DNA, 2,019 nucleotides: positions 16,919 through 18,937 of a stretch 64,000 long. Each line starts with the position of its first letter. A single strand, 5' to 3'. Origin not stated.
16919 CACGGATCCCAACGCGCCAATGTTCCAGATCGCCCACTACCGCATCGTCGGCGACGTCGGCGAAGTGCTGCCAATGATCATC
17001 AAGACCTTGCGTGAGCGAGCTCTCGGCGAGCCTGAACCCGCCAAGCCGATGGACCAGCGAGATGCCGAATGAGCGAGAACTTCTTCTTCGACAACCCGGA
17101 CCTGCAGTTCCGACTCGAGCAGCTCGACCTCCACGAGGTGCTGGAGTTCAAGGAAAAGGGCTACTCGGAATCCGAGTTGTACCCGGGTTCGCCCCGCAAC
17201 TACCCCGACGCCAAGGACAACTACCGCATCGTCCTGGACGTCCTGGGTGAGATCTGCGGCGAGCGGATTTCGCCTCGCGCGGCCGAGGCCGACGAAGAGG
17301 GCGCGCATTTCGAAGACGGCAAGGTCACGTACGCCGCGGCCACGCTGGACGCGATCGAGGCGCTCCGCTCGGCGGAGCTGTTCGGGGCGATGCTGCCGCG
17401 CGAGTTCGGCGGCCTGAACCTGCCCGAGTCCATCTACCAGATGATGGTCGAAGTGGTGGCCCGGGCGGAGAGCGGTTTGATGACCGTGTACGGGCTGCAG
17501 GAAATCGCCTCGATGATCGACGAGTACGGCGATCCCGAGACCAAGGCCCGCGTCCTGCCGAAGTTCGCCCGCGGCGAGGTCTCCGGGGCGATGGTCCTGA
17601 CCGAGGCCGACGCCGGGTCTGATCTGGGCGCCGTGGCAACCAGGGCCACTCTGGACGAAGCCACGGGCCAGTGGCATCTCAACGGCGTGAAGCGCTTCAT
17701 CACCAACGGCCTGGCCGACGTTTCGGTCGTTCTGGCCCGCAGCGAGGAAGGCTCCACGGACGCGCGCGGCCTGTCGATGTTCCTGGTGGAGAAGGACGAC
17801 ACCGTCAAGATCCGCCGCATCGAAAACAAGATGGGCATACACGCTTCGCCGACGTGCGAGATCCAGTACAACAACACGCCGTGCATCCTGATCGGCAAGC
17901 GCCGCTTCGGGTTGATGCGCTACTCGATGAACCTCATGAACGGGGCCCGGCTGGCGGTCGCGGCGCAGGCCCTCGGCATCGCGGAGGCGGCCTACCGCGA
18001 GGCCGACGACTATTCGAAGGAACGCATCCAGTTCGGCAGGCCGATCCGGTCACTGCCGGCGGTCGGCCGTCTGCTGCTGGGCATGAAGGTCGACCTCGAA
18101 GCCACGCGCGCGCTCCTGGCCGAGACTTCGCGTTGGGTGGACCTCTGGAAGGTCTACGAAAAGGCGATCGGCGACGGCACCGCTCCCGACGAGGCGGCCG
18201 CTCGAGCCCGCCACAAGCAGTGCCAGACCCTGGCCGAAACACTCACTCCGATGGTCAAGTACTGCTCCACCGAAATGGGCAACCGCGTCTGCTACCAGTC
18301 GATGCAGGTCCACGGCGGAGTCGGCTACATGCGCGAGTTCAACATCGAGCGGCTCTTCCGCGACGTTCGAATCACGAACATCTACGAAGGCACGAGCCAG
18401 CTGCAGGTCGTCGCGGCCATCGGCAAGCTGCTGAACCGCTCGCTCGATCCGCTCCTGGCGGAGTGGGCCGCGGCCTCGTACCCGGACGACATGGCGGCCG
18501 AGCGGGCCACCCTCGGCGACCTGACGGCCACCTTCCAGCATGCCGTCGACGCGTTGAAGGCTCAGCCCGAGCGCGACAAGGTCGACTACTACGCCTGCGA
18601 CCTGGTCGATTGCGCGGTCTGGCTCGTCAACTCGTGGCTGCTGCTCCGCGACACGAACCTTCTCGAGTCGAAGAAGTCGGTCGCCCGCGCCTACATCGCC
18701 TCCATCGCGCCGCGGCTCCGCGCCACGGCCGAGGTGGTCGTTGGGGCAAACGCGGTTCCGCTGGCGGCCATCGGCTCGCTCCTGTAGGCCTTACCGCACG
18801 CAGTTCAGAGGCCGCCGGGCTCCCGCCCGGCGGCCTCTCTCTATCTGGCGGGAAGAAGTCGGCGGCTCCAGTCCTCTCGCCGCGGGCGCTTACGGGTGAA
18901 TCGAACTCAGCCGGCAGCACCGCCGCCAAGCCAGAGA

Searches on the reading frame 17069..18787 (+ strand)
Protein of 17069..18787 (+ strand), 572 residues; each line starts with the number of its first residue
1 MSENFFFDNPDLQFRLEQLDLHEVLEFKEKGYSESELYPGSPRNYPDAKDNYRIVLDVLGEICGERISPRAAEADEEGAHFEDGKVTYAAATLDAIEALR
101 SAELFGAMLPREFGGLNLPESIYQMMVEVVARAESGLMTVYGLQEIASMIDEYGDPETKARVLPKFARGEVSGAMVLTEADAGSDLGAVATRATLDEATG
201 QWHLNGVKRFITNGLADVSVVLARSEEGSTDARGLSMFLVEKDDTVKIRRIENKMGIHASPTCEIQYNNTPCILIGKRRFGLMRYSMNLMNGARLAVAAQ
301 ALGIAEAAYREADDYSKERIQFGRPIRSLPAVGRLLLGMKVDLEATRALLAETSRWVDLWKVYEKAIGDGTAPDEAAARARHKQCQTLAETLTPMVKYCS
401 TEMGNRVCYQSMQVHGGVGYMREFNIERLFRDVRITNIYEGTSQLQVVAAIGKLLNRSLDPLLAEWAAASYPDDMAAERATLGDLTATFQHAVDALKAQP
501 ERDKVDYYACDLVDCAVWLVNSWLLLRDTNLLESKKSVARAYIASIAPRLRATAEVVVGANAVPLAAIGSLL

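Call 42: find_encoding_contigs(protein=window:17069-18787:+, flank=10000, max_places=6)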
Protein window:17069-18787:+ (572 aa): no gene with exactly this product is on record in the collection.
